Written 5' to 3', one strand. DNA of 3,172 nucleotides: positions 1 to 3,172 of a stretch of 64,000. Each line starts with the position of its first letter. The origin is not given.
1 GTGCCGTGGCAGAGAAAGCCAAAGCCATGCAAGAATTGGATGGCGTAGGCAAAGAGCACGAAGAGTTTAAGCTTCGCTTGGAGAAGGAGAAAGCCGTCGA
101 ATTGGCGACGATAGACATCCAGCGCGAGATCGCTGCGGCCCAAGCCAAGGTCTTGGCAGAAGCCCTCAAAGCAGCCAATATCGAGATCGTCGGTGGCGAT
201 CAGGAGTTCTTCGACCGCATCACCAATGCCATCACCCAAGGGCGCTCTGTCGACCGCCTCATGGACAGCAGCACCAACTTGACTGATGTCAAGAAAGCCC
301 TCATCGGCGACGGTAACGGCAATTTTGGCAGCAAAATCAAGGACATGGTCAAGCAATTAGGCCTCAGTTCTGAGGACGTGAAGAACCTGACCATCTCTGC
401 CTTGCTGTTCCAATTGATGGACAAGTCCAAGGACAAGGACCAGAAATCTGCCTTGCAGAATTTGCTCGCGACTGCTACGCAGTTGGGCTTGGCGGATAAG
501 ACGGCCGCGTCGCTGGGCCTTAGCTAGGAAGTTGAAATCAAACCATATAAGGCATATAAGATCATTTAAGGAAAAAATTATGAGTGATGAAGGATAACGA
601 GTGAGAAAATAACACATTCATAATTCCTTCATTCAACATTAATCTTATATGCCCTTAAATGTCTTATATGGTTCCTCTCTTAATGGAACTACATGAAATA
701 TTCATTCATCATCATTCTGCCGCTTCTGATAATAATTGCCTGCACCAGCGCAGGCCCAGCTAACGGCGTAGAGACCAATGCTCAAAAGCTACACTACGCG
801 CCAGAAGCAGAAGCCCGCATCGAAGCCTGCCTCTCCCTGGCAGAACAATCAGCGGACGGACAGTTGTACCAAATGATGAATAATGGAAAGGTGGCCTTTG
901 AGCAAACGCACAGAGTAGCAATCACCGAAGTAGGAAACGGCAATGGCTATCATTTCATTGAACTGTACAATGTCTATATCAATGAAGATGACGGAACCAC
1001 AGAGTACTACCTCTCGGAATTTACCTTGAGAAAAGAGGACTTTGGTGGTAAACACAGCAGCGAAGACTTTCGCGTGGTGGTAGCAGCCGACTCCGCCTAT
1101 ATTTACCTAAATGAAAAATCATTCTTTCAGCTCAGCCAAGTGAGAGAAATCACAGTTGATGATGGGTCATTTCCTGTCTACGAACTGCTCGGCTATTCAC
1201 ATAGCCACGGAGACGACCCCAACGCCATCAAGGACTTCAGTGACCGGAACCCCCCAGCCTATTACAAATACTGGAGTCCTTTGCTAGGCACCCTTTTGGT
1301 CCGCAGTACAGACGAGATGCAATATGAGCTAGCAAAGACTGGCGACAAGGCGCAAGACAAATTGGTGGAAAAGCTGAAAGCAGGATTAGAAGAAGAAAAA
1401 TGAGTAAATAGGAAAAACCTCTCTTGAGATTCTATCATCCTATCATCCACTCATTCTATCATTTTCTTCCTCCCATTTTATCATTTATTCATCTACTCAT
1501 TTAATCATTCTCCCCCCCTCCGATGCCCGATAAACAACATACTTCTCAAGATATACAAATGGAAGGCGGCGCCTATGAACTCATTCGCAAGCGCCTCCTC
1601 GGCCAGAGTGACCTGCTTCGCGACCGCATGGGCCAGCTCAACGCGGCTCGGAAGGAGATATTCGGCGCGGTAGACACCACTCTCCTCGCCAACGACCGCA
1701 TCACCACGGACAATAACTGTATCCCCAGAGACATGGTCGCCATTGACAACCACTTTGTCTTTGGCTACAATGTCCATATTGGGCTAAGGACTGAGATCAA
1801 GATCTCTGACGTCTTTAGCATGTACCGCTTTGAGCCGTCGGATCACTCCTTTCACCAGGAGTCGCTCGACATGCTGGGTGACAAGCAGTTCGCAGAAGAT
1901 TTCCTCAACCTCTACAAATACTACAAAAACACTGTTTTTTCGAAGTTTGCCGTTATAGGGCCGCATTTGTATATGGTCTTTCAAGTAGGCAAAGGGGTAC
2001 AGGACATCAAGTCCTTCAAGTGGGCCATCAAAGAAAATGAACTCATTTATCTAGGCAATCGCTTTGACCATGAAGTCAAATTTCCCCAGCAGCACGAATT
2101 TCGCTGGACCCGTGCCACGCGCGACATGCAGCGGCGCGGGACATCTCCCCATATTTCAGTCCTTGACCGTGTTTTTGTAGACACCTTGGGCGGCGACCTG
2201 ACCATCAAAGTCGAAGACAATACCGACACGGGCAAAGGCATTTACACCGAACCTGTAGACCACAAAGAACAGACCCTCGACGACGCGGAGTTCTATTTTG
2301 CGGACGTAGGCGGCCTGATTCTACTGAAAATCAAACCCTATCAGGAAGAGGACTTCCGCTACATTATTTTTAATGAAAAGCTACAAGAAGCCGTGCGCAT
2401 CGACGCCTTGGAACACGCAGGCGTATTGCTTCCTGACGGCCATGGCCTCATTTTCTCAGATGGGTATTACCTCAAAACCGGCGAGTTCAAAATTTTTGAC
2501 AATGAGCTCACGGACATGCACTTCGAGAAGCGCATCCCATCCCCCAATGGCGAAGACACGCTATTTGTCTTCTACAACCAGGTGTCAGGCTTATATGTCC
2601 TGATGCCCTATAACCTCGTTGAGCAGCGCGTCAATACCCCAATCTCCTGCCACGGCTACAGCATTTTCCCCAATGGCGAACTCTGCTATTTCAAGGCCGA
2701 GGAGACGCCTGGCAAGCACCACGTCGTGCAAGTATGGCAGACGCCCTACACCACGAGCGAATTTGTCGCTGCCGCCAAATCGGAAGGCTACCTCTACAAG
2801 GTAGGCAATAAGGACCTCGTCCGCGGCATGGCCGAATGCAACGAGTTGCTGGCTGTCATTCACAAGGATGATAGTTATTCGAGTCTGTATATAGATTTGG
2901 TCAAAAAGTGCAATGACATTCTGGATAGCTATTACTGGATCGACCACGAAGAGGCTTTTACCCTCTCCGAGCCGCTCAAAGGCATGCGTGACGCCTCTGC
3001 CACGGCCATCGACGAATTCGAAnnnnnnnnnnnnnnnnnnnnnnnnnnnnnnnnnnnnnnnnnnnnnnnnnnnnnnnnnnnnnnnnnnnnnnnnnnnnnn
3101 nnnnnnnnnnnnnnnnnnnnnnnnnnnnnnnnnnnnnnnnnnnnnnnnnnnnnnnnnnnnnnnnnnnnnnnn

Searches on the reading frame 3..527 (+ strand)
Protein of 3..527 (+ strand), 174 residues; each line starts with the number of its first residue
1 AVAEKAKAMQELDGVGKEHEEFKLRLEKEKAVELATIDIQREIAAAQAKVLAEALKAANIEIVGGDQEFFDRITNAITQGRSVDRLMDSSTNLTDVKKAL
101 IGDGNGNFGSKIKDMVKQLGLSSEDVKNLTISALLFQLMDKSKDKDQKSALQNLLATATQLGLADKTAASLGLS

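Call 6: search_protein_families(library=pfam, proteins=[window:3-527:+], max_evalue=0.01)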
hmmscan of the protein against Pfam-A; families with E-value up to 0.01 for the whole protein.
window:3-527:+ (174 aa): 0 families

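Call 7: search_protein_families(library=ncbifam, proteins=[window:3-527:+], max_evalue=0.01)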
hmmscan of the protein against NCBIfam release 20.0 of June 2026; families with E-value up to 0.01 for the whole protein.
window:3-527:+ (174 aa): 1 family
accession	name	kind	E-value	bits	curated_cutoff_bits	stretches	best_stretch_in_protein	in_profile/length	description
NF049901.1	EndglycodaseB1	equivalog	0.0017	17.1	900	1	43-145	348-436/559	endo-beta-N-acetylglucosaminidase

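Call 8: search_protein_families(library=padloc, proteins=[window:3-527:+], max_evalue=0.01)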
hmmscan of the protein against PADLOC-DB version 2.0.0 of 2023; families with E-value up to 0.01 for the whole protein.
window:3-527:+ (174 aa): 0 families
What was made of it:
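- No PADLOC model matches any of the three proteins (call 8).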

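Call 56: find_homologous_proteins(query=window:3-527:+, max_evalue=0.00001)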
Query window:3-527:+ (174 aa): 63 proteins with E <= 0.00001 among 789 candidates.
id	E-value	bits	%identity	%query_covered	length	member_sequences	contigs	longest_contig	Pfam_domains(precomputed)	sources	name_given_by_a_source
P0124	1.3e-55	206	60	99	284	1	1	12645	-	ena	-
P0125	9.5e-55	203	58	98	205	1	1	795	-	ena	-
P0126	1.9e-51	192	55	99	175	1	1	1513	-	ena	-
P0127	1.6e-50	189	67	80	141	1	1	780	-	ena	-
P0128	2.5e-46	176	53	98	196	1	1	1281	-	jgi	-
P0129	3.5e-45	172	57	95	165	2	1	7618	-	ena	-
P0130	6.6e-45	171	54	94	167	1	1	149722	-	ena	-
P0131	8.8e-45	171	54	97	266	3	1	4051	-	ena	-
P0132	1.8e-44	170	56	94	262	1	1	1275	-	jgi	jgi:hypothetical protein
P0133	4.4e-44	168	54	98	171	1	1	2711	-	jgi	-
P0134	6.4e-44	168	52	99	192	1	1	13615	-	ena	-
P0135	7.1e-44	168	52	99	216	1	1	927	-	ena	-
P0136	1.6e-43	166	53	95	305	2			-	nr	nr:hypothetical protein [Chitinophagaceae bacterium]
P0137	1.6e-43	166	52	95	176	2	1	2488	-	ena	-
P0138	3.6e-43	165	54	95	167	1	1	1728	-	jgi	jgi:hypothetical protein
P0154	4.4e-40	155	49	95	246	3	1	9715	-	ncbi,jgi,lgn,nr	ncbi:MAG: hypothetical protein GX640_12995 [Fibrobacter sp.]|nr:hypothetical protein [Fibrobacter sp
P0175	3.2e-34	136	54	73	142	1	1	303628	-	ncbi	-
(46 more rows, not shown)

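Call 70: find_encoding_contigs(protein=P0175, flank=9000, max_places=1)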
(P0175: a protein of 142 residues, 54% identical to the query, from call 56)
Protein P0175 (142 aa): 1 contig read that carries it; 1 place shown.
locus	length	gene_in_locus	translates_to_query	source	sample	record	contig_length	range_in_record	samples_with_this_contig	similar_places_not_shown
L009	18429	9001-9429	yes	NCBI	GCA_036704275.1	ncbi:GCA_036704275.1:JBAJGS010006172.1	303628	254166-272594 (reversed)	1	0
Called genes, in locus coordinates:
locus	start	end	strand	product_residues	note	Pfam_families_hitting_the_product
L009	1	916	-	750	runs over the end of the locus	-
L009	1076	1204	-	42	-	-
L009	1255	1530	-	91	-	-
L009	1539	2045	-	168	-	-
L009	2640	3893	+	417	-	PF07944:Beta-AFase-like_GH127_cat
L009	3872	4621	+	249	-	PF20736:Glyco_hydro127M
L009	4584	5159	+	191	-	PF06439:3keto-disac_hyd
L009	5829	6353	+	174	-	-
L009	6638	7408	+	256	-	-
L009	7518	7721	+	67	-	-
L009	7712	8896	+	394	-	-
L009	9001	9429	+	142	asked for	-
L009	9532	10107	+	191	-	PF12458:DUF3686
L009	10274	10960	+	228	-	PF12458:DUF3686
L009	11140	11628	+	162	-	PF25472:DUF7902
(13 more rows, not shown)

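Call 71: find_encoding_contigs(protein=P0154, flank=9000, max_places=1)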
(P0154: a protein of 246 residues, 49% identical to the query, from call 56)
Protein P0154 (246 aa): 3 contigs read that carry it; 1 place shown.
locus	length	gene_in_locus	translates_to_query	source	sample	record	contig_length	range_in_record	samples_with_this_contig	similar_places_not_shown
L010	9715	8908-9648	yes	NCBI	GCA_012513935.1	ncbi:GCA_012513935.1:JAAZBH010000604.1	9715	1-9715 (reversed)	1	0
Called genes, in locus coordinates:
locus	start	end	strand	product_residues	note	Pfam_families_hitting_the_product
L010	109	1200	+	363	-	PF01571:GCV_T, PF08669:GCV_T_C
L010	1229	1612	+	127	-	PF01597:GCV_H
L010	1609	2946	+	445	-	PF02347:GDC-P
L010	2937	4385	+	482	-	PF02347:GDC-P, PF01212:Beta_elim_lyase, PF00266:Aminotran_5, PF00282:Pyridoxal_deC (faint), PF21478:GcvP2_C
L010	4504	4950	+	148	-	PF23795:SH3_YKFC_2nd (faint)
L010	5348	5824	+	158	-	-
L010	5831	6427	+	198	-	PF07679:I-set, PF13927:Ig_3, PF13895:Ig_2 (weak), PF00047:ig (faint)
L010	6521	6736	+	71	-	-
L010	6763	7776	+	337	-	-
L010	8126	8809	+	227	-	-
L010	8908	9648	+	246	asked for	-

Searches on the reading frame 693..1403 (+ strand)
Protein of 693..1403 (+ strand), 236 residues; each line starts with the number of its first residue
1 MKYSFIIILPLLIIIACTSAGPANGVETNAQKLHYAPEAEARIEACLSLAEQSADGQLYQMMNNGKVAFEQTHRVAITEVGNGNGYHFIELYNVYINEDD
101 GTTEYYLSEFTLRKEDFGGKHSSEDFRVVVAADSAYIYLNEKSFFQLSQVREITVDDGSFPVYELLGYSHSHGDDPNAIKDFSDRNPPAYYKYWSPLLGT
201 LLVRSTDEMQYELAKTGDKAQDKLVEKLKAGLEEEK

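Call 6: search_protein_families(library=pfam, proteins=[window:693-1403:+], max_evalue=0.01)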
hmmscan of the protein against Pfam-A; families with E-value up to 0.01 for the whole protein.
window:693-1403:+ (236 aa): 0 families

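Call 7: search_protein_families(library=ncbifam, proteins=[window:693-1403:+], max_evalue=0.01)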
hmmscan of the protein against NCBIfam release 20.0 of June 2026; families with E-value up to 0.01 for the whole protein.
window:693-1403:+ (236 aa): 0 families

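Call 8: search_protein_families(library=padloc, proteins=[window:693-1403:+], max_evalue=0.01)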
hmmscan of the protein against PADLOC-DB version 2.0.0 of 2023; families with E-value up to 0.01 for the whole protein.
window:693-1403:+ (236 aa): 0 families
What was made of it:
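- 693..1403 (+): Gene for a 236-aa lipoprotein, an accessory gene specific to one clade and inserted between the flotillin and ATPase genes. There is no Pfam, NCBIfam or PADLOC hit (calls 6-8).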

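Call 53: list_cluster_members(proteins=[P0001, window:693-1403:+])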
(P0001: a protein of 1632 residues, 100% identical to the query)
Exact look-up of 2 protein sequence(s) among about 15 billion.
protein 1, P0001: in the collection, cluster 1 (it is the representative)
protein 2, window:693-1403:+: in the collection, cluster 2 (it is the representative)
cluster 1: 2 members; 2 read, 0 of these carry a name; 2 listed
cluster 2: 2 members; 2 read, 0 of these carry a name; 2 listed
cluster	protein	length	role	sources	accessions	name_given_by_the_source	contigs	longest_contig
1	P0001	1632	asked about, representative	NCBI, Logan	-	-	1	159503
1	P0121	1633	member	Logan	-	-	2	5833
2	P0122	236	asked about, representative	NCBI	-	-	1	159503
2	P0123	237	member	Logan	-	-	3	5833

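Call 105: find_homologous_proteins(query=window:693-1403:+, max_evalue=0.001)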
Query window:693-1403:+ (236 aa): 1 proteins with E <= 0.001 among 447 candidates.
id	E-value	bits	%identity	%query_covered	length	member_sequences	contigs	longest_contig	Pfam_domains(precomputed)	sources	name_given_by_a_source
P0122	2.7e-154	529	100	100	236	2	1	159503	-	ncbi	-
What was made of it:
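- Tried and rejected: Homolog search with the lipoprotein found only the protein itself (call 105).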

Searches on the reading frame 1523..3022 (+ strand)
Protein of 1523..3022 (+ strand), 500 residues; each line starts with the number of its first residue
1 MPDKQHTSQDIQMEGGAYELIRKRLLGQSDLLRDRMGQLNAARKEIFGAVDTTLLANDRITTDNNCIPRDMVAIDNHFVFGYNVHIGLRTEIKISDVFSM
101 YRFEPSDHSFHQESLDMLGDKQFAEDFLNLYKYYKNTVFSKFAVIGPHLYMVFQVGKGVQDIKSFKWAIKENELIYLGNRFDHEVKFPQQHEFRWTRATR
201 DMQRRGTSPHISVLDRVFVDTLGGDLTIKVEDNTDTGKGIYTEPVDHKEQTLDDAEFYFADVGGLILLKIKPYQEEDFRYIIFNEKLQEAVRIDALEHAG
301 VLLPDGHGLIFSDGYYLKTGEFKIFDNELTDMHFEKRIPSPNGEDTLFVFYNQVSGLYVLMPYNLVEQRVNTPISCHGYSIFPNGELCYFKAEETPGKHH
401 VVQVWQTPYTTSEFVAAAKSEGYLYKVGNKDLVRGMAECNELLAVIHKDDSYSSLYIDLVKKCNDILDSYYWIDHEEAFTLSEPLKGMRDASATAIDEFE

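Call 45: predict_structure(alignment_id=A1)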
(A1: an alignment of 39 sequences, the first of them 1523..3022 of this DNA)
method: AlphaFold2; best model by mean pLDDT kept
length: 500 residues; sequences in the alignment: 39
mean_pLDDT: 86.8   pTM: 0.85
mean pLDDT of the five models: 86.8, 84.9, 84.3, 83.9, 75.3
residues with pLDDT >= 90: 279; 70-90: 182; 50-70: 23; < 50: 16
segments of 3 or more residues with pLDDT < 50: 1-14
pLDDT, mean of each block of 10 residues (from residue 1): 33 59 90 95 85 91 86 90 66 87 91 90 93 87 93 88 94 91 91 93 90 93 88 85 89 91 93 92 91 91 91 90 83 92 90 91 91 91 90 87 92 64 86 92 76 75 93 93 95 83
secondary structure, 60 per line:
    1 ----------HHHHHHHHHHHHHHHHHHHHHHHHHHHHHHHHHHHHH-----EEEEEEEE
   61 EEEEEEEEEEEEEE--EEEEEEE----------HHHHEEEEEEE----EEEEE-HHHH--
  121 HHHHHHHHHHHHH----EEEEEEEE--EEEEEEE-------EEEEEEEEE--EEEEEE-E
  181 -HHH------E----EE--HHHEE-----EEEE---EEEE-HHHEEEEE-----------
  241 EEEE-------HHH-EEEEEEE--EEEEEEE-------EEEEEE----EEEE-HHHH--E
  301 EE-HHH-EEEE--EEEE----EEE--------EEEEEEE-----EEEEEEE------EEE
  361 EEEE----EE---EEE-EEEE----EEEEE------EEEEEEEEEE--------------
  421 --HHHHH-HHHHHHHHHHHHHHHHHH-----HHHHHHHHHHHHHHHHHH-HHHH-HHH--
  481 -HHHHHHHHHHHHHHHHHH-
elements in order: H11-47 E53-74 E77-83 H94-97 E98-104 E109-113 H115-118 H121-133 E138-145 E148-154 E162-170 E173-178 E210-213 E217-220 E225-229 E241-244 E256-262 E265-271 E279-284 E289-292 H294-297 E300-302 E308-311 E314-317 E322-324 E333-339 E345-351 E358-364 E374-376 E378-381 E386-390 E397-406 H423-427 H429-446 H452-469 H471-474 H482-499
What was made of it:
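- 1616..2935 (+): DUF3686 domain (residues 32-471): a long N-terminal helix, about seven four-stranded beta units forming a divergent beta-propeller, and C-terminal helices that pack into a bundle. The model has pLDDT 86.8 and pTM 0.85 (call 45).
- Checked: The model of residues 1-500 is beta-rich with flanking helices (call 45).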

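Call 77: search_protein_representatives(protein=window:1523-3022:+)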
Query: 500 residues. Proteins with E-value up to 0.001 (for the whole library): 765; up to 1e-10: 558; up to 1e-30: 258. The best 150 are listed.
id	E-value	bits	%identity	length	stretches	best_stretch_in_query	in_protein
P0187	1.1e-235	799.5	67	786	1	9-500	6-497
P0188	6.5e-194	661.7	57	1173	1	12-500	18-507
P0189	1.2e-185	634.4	55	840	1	13-500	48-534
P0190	7.0e-178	608.8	54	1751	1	10-499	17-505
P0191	4.4e-175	599.6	52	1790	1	8-500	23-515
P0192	7.4e-174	595.6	52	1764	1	10-500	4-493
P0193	1.1e-170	585.1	51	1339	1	14-500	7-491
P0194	5.5e-168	576.2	52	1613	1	7-500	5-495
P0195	2.9e-163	560.6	51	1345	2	169-500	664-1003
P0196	8.5e-161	552.5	54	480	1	13-455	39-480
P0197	9.2e-160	549.1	49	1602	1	13-500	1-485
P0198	2.2e-159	547.8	47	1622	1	13-500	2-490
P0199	2.7e-159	547.6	50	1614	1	6-499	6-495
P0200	1.7e-156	538.3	49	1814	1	10-500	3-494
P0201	5.4e-156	536.6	46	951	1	13-500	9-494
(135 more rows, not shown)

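Call 92: fold_search(model_id=the predicted structure, library=pdb)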
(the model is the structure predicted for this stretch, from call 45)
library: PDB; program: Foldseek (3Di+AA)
matches with E <= 10: 1034; with E <= 0.001: 176
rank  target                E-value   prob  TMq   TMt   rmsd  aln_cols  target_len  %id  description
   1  4h5i_A                8.8e-08  1.00  0.25  0.33  14.2       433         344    9  Crystal Structure of the Guanine Nucleotide Exchange Factor Sec12 (P1 form) (released 2012-11-07)
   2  8pu0_A                9.7e-08  1.00  0.24  0.13  15.8       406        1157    7  Cryo-EM structure of human Elp123 in complex with tRNA, desulpho-CoA, 5'-deoxyadenosine and methionine (released 2024-04-17)
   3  8f8e_B                2.0e-07  1.00  0.29  0.43  13.8       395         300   10  Crystal structure of the WDR domain of human DCAF1 in complex with OICR-8268 compound (released 2023-03-01)
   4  7sse_A                2.5e-07  1.00  0.29  0.44  13.8       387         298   10  Crystal structure of the WDR domain of human DCAF1 in complex with CYCA-117-70 (released 2021-12-15)
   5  4h5i_B                2.8e-07  1.00  0.25  0.33  14.8       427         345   10  Crystal Structure of the Guanine Nucleotide Exchange Factor Sec12 (P1 form) (released 2012-11-07)
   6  4pxw_B                4.4e-07  1.00  0.28  0.42  14.1       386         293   10  Crystal structure of human DCAF1 WD40 repeats (Q1250L) (released 2014-04-16)
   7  7sse_B                9.4e-07  1.00  0.28  0.42  14.1       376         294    9  Crystal structure of the WDR domain of human DCAF1 in complex with CYCA-117-70 (released 2021-12-15)
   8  8hmc_B                1.1e-06  1.00  0.23  0.12  16.1       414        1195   11  base module state 1 of Tetrahymena IFT-A (released 2023-06-14)
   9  9e5c_7g               1.2e-06  1.00  0.24  0.23  16.9       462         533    9  Cryo-EM structure of 96 nm repeat of microtubule doublet from T. brucei flagellum (released 2025-03-12)
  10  9d5n_CH               1.4e-06  1.00  0.14  0.12  25.5       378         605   11  48-nm doublet microtubule from Trichomonas vaginalis strain G3 (released 2025-05-14)
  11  8f5p_B                1.9e-06  1.00  0.26  0.13  16.4       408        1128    9  Structure of Leishmania tarentolae IFT-A (state 2) (released 2022-12-21)
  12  6u42_5L               2.0e-06  1.00  0.19  0.16  19.3       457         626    9  Natively decorated ciliary doublet microtubule (released 2019-11-13)
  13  4h5j_A                2.1e-06  1.00  0.24  0.33  14.9       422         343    8  Crystal Structure of the Guanine Nucleotide Exchange Factor Sec12 (P64 form) (released 2012-11-07)
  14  2w18                  2.3e-06  1.00  0.23  0.34  17.5       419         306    9  Crystal structure of the C-terminal WD40 domain of human PALB2 (released 2009-07-28)
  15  7mq8_LQ               2.3e-06  0.84  0.10  0.07  35.0       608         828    8  Cryo-EM structure of the human SSU processome, state pre-A1 (released 2021-09-22)
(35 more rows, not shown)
